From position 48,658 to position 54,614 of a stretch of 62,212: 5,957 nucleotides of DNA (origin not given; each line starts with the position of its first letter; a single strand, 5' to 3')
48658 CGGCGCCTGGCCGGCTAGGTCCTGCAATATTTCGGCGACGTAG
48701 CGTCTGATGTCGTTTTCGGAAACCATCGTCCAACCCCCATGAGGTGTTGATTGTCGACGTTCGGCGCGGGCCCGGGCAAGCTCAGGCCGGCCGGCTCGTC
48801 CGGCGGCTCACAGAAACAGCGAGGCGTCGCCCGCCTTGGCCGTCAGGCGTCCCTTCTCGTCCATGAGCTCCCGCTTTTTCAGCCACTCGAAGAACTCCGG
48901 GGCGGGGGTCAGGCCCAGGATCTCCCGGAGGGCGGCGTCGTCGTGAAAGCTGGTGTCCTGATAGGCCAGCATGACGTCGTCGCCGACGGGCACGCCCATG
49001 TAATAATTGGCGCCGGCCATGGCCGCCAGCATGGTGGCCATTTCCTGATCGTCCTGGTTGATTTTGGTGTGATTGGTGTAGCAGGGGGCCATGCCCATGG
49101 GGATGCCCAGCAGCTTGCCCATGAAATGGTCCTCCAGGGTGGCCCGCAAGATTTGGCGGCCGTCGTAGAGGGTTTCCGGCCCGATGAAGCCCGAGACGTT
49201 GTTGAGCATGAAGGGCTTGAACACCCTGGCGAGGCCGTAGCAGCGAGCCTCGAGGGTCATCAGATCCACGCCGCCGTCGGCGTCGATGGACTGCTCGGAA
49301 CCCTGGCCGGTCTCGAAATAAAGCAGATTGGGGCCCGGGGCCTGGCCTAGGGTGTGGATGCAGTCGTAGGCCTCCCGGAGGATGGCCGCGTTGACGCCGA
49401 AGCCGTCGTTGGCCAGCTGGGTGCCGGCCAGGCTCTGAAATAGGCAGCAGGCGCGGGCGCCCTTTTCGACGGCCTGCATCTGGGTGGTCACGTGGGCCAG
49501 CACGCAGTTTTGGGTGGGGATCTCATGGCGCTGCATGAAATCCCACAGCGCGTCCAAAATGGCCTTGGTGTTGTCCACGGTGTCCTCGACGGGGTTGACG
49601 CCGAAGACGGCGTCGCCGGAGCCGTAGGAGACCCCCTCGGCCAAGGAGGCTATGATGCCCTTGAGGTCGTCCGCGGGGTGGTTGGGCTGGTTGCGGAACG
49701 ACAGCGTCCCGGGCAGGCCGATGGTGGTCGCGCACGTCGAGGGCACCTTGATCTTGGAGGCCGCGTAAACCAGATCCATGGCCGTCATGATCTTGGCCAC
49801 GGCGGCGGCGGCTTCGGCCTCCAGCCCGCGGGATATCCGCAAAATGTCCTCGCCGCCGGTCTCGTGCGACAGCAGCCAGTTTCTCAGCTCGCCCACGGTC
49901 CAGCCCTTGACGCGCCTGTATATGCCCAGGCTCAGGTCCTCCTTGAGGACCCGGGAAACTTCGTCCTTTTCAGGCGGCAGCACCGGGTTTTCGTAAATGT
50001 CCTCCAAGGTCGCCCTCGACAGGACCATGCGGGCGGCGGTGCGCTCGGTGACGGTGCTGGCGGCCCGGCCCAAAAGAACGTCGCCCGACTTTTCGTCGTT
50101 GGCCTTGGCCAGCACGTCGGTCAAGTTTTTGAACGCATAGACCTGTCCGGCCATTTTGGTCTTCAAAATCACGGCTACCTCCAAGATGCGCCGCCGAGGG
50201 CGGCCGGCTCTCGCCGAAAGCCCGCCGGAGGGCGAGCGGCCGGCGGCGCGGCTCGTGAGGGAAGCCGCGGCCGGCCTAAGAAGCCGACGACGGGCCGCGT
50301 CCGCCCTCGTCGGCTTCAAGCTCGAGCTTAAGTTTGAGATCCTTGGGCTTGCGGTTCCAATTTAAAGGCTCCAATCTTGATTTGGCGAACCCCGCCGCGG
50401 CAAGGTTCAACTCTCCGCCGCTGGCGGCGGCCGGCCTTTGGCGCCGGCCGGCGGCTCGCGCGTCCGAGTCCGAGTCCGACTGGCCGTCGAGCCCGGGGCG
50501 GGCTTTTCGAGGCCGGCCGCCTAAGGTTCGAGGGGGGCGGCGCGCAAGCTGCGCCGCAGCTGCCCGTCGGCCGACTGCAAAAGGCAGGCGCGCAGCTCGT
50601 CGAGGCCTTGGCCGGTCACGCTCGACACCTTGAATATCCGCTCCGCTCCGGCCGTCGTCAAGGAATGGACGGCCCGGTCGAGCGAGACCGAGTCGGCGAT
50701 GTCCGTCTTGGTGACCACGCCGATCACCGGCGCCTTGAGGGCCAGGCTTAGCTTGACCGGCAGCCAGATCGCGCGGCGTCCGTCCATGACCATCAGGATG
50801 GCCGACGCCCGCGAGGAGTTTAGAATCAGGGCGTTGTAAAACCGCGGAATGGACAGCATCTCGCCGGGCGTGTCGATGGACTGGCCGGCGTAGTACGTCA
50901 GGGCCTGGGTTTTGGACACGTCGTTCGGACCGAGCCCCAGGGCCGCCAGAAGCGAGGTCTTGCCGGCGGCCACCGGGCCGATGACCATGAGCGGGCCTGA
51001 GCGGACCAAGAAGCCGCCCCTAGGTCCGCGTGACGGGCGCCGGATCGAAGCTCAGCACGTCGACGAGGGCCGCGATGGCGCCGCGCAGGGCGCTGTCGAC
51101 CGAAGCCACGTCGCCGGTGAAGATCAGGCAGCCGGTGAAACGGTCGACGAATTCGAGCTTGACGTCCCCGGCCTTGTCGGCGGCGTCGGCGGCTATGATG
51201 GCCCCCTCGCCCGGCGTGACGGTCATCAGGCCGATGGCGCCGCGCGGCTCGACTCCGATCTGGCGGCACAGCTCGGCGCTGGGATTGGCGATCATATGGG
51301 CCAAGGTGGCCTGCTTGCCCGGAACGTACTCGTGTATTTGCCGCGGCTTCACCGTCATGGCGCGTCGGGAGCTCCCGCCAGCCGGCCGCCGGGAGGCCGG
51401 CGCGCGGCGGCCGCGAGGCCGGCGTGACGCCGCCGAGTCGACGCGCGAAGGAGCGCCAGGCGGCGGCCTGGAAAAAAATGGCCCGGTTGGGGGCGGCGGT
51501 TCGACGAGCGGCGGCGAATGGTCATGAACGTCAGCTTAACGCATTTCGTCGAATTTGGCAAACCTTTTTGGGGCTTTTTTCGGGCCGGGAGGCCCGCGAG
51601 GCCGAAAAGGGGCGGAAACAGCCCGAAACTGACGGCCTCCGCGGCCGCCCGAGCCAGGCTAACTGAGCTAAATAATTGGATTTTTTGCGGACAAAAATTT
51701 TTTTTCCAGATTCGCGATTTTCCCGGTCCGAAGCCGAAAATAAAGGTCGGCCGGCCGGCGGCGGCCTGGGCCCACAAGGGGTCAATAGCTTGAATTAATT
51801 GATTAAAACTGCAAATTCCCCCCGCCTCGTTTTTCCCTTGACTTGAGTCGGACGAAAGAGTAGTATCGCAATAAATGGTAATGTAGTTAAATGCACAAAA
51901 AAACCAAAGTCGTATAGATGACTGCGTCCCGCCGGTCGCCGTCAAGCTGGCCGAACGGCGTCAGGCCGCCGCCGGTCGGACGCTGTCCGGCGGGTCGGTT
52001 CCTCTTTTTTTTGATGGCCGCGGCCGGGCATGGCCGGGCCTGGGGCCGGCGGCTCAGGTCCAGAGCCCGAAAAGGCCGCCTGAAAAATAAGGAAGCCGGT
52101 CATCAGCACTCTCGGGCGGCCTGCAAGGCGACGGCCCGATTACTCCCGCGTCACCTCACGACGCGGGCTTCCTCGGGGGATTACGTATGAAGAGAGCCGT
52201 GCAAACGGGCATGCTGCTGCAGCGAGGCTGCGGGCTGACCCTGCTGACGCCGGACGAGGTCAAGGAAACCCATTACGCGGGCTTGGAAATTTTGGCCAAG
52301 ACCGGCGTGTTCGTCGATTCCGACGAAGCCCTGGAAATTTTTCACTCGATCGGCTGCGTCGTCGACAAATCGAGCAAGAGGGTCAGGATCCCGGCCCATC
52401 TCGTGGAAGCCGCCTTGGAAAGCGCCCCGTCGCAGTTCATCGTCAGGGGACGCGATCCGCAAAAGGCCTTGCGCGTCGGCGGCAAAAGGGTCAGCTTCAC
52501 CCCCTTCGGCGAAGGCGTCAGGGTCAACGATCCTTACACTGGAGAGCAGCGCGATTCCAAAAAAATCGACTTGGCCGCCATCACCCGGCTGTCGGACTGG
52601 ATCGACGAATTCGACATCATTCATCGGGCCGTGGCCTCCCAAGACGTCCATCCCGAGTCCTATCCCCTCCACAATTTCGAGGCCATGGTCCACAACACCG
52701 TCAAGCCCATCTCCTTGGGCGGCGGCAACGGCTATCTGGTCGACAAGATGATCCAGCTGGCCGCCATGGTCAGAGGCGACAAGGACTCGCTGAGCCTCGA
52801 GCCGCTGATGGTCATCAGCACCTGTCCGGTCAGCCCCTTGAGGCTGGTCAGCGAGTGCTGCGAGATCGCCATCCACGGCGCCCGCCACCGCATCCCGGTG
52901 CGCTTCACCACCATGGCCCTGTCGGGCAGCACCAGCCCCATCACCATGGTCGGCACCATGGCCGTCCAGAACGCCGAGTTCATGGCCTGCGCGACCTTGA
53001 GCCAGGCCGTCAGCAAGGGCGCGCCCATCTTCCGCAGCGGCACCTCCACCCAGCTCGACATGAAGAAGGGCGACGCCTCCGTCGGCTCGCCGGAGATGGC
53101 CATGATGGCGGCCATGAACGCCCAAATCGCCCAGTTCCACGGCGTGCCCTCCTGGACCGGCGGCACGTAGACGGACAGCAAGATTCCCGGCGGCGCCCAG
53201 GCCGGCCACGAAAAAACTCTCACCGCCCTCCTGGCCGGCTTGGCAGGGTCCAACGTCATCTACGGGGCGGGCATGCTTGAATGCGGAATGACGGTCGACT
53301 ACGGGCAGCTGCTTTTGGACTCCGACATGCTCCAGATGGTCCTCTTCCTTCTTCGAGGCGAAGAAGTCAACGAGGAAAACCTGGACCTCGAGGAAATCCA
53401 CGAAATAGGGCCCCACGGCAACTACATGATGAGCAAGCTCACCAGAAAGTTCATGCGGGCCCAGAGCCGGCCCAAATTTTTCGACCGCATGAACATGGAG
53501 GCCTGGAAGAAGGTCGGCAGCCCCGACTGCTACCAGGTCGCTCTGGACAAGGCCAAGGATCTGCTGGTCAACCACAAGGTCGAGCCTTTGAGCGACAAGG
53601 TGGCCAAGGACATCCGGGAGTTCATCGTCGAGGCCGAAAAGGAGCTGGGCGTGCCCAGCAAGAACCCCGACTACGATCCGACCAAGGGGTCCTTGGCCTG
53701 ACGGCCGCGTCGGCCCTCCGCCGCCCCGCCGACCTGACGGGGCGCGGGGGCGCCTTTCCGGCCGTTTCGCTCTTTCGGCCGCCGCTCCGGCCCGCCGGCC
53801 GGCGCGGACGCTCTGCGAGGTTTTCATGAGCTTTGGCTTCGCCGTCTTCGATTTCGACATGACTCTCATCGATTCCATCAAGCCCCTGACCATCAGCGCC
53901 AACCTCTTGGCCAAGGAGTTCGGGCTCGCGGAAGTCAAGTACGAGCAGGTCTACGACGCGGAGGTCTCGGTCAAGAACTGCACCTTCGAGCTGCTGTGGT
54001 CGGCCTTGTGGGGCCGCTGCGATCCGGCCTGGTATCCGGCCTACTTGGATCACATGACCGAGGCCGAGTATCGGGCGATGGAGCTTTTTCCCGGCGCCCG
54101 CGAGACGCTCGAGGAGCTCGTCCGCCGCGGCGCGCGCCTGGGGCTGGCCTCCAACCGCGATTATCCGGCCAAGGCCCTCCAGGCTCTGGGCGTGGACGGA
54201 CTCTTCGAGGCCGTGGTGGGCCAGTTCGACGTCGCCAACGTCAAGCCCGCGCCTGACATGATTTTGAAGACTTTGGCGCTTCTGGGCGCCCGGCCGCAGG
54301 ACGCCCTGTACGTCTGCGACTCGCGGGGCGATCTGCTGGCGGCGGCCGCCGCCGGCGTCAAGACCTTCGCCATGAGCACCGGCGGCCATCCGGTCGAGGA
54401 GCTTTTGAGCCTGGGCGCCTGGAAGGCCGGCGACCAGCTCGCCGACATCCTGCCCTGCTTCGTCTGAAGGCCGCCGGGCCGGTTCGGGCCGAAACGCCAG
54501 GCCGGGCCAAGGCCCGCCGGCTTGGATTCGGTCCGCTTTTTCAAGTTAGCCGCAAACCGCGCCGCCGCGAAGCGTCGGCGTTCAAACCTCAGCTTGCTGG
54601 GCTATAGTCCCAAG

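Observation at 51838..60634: Unexplained MttB/kinase/phosphatase/transporter module divergent from the eut microcompartment: a candidate methylated amino-alcohol pathway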

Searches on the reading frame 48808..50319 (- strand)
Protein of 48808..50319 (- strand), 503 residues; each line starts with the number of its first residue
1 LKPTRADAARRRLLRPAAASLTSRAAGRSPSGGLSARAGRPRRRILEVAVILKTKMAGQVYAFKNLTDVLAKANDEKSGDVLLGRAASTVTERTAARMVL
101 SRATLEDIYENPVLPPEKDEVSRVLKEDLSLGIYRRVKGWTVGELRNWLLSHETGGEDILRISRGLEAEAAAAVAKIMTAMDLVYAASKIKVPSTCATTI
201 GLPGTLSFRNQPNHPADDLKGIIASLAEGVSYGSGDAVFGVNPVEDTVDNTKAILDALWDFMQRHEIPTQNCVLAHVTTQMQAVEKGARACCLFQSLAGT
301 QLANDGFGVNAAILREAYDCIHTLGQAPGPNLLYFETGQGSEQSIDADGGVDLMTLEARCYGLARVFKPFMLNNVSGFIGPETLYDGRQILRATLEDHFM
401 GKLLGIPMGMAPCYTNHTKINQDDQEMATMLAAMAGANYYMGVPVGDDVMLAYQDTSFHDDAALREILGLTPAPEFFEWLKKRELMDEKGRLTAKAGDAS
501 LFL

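Call 9: search_protein_families(library=pfam, proteins=[window:48808-50319:-], max_evalue=0.001)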
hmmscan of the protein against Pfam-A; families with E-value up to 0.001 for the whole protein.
window:48808-50319:- (503 aa): 1 family
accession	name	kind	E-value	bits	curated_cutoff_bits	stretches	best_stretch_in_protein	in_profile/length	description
PF06751.17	EutB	-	3.1e-188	626.5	25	1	61-494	1-434/435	Ethanolamine ammonia lyase large subunit (EutB)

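Call 58: search_solved_structures(query=window:48808-50166:-, show_alignments=1, max_evalue=1e-50)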
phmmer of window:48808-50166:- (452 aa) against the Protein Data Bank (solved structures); distinct sequences matched with E-value up to 1e-50: 2.
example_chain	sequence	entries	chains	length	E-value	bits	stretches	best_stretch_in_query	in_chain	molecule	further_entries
2qez_A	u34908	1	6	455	4.9e-161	539.4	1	1-452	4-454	Ethanolamine ammonia-lyase heavy chain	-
3abo_A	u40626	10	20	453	3.5e-142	477.3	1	1-451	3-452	Ethanolamine ammonia-lyase heavy chain | Ethanolamine ammonia-lyase large subunit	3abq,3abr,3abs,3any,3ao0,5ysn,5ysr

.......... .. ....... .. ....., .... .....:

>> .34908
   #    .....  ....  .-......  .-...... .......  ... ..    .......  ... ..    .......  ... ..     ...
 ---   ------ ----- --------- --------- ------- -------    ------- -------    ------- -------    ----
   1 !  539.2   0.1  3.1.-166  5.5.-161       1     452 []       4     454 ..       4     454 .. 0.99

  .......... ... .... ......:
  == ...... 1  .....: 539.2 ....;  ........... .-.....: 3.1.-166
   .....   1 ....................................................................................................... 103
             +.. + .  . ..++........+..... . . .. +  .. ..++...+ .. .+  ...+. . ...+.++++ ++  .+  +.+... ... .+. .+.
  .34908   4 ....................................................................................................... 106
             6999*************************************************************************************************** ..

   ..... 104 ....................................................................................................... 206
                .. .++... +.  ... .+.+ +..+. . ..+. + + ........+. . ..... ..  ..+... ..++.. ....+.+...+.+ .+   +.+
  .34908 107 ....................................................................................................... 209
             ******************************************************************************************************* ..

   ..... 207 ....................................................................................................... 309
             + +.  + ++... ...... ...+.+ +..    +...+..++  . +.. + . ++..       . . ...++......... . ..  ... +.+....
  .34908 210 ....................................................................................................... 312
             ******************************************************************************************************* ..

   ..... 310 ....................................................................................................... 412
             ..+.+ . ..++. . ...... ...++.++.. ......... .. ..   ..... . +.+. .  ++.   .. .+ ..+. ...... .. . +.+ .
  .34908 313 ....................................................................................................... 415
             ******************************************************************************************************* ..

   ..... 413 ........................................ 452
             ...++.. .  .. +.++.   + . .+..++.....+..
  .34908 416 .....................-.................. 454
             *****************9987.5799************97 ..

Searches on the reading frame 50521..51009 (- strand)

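Call 9: search_protein_families(library=pfam, proteins=[window:50521-51009:-], max_evalue=0.001)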
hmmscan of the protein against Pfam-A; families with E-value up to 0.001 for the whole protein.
window:50521-51009:- (162 aa): 2 families
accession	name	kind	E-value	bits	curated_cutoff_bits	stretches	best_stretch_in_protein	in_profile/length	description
PF10662.15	PduV-EutP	-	2.2e-29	102.5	21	1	7-143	4-141/143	Ethanolamine utilisation - propanediol utilisation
PF00009.33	GTP_EFTU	-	0.00066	19.7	26.5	0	7-38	6-37/188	Elongation factor Tu GTP binding domain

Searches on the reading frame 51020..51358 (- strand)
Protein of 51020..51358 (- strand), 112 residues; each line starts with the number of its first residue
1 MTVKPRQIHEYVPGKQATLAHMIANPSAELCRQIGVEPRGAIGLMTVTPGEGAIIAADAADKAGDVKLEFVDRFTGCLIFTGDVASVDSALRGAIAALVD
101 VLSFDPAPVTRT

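Call 8: search_protein_families(library=ncbifam, proteins=[window:51020-51358:-], max_evalue=0.001)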
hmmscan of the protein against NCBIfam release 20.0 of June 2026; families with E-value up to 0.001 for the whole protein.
window:51020-51358:- (112 aa): 1 family
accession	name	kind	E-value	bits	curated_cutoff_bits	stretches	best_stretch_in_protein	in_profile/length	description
NF012012.0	PRK15468.1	subfamily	6.1e-32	110.1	123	1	4-107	3-106/111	ethanolamine utilization microcompartment protein EutS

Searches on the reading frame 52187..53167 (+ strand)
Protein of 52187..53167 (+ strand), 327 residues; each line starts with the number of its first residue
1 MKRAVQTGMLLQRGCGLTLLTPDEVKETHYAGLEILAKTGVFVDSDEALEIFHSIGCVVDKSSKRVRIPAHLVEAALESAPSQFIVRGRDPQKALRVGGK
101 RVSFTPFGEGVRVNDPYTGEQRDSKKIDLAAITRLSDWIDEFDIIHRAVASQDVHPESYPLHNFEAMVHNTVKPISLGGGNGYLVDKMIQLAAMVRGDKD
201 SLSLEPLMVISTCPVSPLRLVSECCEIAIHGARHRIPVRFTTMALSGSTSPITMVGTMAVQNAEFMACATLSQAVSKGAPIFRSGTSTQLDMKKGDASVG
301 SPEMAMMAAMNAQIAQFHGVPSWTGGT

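Call 6: search_protein_families(library=pfam, proteins=[window:52187-53167:+], max_evalue=0.01)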
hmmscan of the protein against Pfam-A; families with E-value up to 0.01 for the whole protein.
window:52187-53167:+ (327 aa): 1 family
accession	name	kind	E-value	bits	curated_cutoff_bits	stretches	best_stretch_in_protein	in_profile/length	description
PF06253.16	MTTB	-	1.7e-50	171.9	25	1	16-326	30-337/500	Trimethylamine methyltransferase (MTTB)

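Call 8: search_protein_families(library=ncbifam, proteins=[window:52187-53167:+], max_evalue=0.001)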
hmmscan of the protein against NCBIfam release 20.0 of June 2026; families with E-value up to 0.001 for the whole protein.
window:52187-53167:+ (327 aa): 1 family
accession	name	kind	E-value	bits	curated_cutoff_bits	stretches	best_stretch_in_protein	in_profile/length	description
TIGR02369.2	trimeth_pyl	equivalog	1.2e-107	360.3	525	1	16-326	2-312/469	[trimethylamine--corrinoid protein] Co-methyltransferase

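Call 77: search_protein_representatives(protein=window:52187-53167:+)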
Query: 327 residues. Proteins with E-value up to 0.001 (for the whole library): 5054; up to 1e-10: 2356; up to 1e-30: 446. The best 150 are listed.
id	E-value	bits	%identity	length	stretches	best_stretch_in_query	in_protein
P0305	2.2e-195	664.4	90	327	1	1-327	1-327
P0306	2.5e-113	394.9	56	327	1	1-327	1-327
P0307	1.0e-81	291.1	44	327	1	1-326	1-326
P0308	8.8e-80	284.8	42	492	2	6-326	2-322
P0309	9.2e-78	278.1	43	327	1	1-326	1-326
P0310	6.4e-72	258.9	40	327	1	1-326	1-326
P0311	4.7e-68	246.2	40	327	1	1-326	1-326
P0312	2.5e-67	243.8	38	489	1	8-326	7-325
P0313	1.6e-66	241.2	41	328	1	13-326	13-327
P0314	9.5e-66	238.7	39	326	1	2-326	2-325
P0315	1.1e-65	238.5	37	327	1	1-326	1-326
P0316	8.2e-65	235.6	39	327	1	1-326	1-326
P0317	2.5e-64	234.0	40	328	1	13-314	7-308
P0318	6.7e-64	232.6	37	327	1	2-326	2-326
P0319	2.8e-63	230.6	39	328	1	20-326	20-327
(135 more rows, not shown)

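Call 90: find_related_loci(query=A3, collection=metagenome_contigs, flank=8000)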
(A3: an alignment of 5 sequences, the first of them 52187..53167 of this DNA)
Query A3 (327 aa) in metagenome_contigs; peptide patterns used: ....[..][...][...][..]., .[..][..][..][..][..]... (x = any residue, [..] = any of these).
600 stretches matched a pattern (row limit reached: there are more); 361 encode a relative of the query (tblastn E <= 1e-3); the best 80 are kept; 80 distinct loci.
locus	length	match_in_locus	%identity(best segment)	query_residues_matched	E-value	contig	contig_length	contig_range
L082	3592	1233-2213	89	1-327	0e+0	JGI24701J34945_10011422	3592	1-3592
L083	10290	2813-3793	91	1-327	0e+0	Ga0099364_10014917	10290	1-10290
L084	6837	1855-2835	92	1-327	0e+0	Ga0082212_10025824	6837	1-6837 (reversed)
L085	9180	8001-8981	91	1-327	0e+0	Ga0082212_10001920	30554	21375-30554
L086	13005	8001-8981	91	1-327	0e+0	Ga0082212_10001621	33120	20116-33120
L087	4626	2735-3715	90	1-327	0e+0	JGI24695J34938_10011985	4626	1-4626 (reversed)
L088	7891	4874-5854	88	1-327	0e+0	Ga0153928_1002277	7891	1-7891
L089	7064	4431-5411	90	1-327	0e+0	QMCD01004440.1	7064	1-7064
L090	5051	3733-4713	89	1-327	0e+0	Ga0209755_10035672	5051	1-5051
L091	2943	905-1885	89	1-327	0e+0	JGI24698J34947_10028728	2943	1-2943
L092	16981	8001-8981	56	1-327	3e-123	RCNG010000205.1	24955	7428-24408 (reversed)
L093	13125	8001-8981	55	1-327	6e-123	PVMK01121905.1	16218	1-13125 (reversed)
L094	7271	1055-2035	56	1-327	7e-123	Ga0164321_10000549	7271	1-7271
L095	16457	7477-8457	55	1-327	8e-123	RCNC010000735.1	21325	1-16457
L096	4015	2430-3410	55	1-327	5e-125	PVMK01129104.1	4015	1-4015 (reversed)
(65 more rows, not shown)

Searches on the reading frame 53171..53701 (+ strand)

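Call 6: search_protein_families(library=pfam, proteins=[window:53171-53701:+], max_evalue=0.01)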
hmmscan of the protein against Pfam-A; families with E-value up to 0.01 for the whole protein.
window:53171-53701:+ (176 aa): 1 family
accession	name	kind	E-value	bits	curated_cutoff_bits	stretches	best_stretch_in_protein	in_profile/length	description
PF06253.16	MTTB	-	1.4e-28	99.7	25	1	2-159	341-499/500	Trimethylamine methyltransferase (MTTB)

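Call 8: search_protein_families(library=ncbifam, proteins=[window:53171-53701:+], max_evalue=0.001)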
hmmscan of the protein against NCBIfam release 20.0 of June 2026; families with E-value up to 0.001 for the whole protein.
window:53171-53701:+ (176 aa): 1 family
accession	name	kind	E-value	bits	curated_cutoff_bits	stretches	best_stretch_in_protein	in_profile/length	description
TIGR02369.2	trimeth_pyl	equivalog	2.1e-54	184.8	525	1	1-156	315-469/469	[trimethylamine--corrinoid protein] Co-methyltransferase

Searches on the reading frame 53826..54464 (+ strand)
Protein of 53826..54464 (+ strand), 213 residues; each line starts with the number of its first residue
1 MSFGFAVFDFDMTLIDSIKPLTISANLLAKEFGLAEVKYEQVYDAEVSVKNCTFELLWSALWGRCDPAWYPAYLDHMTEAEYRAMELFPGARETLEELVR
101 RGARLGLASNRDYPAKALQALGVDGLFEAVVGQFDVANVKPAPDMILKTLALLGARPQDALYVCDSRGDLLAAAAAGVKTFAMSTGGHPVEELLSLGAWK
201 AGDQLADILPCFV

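Call 6: search_protein_families(library=pfam, proteins=[window:53826-54464:+], max_evalue=0.01)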
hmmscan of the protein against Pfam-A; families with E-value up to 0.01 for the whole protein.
window:53826-54464:+ (213 aa): 4 families
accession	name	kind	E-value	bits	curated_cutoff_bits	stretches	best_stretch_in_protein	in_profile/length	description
PF13419.12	HAD_2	-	7.5e-29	101.5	23.8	1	7-182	2-177/178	Haloacid dehalogenase-like hydrolase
PF00702.32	Hydrolase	-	3.7e-18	67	26.4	1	7-177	5-191/191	haloacid dehalogenase-like hydrolase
PF13242.12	Hydrolase_like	-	9e-08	32.4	22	1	140-195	4-60/75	HAD-hyrolase-like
PF12710.13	HAD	-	0.00027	21.8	27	1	6-172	1-187/189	haloacid dehalogenase-like hydrolase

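Call 8: search_protein_families(library=ncbifam, proteins=[window:53826-54464:+], max_evalue=0.001)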
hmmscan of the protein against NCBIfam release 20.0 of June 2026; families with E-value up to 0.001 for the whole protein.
window:53826-54464:+ (213 aa): 31 families (the best 25 are shown)
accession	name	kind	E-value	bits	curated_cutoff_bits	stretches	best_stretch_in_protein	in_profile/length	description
TIGR01449.2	PGP_bact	equivalog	2e-23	83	180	1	7-188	2-189/213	phosphoglycolate phosphatase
NF009695.0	PRK13222.1-2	equivalog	4e-23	82.1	225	1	5-207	8-217/226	phosphoglycolate phosphatase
NF009697.0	PRK13222.1-4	equivalog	7.7e-21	74.5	327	1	8-209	12-219/232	phosphoglycolate phosphatase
NF009694.0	PRK13222.1-1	equivalog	1.8e-18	66.8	415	1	83-210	108-237/252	phosphoglycolate phosphatase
TIGR02253.1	CTE7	subfamily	9.8e-18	64.7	169.75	1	8-187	7-198/221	TIGR02253 family HAD-type hydrolase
NF009698.0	PRK13223.1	equivalog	5.4e-17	61.9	466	1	7-190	17-210/272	phosphoglycolate phosphatase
NF009804.0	PRK13288.1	equivalog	8.4e-17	61.3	218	1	8-186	8-184/215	pyrophosphatase PpaX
TIGR01454.1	AHBA_synth_RP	hypoth_equivalog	2.6e-16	59.9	246.65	1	85-194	74-185/205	AHBA synthesis associated protein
TIGR02009.1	PGMB-YQAB-SF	subfamily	1.1e-14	55.1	153.35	1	82-182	85-185/186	beta-phosphoglucomutase family hydrolase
TIGR01990.1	bPGM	equivalog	7e-12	45.7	189.4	1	83-183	86-186/187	beta-phosphoglucomutase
TIGR01509.1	HAD-SF-IA-v3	subfamily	2.1e-11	44.2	29.4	1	78-181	56-152/154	HAD-IA family hydrolase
NF009700.0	PRK13226.1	equivalog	2.8e-11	43.6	342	1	7-184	16-195/229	phosphoglycolate phosphatase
TIGR03351.1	PhnX-like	hypoth_equivalog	3.1e-11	43.6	218.9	1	84-208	85-215/220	phosphonatase-like hydrolase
NF053830.1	RUBPPhHalo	equivalog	1.7e-09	37.6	330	1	75-184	92-204/234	ribulose-1,5-bisphosphate 5-phosphatase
NF008087.0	PRK10826.1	equivalog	2e-09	37.4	191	1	6-183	10-191/222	hexitol phosphatase HxpB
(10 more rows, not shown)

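Call 79: search_solved_structures(query=window:53826-54464:+, max_evalue=1e-8)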
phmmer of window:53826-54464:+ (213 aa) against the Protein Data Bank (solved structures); distinct sequences matched with E-value up to 1e-8: 6.
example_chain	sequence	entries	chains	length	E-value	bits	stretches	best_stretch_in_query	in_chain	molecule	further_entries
2nyv_A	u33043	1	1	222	8.5e-18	67.9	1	1-182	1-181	Phosphoglycolate phosphatase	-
2yy6_A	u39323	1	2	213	1.9e-17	66.7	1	7-183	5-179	phosphoglycolate phosphatase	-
3d6j_A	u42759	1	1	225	7.4e-13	51.7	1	3-191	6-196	Putative haloacid dehalogenase-like hydrolase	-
2hsz_A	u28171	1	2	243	3e-12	49.8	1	85-188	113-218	novel predicted phosphatase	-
4rn3_A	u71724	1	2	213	7.9e-10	41.9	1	86-182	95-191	HAD superfamily hydrolase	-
2hi0_A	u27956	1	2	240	5.9e-09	39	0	70-198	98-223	Putative phosphoglycolate phosphatase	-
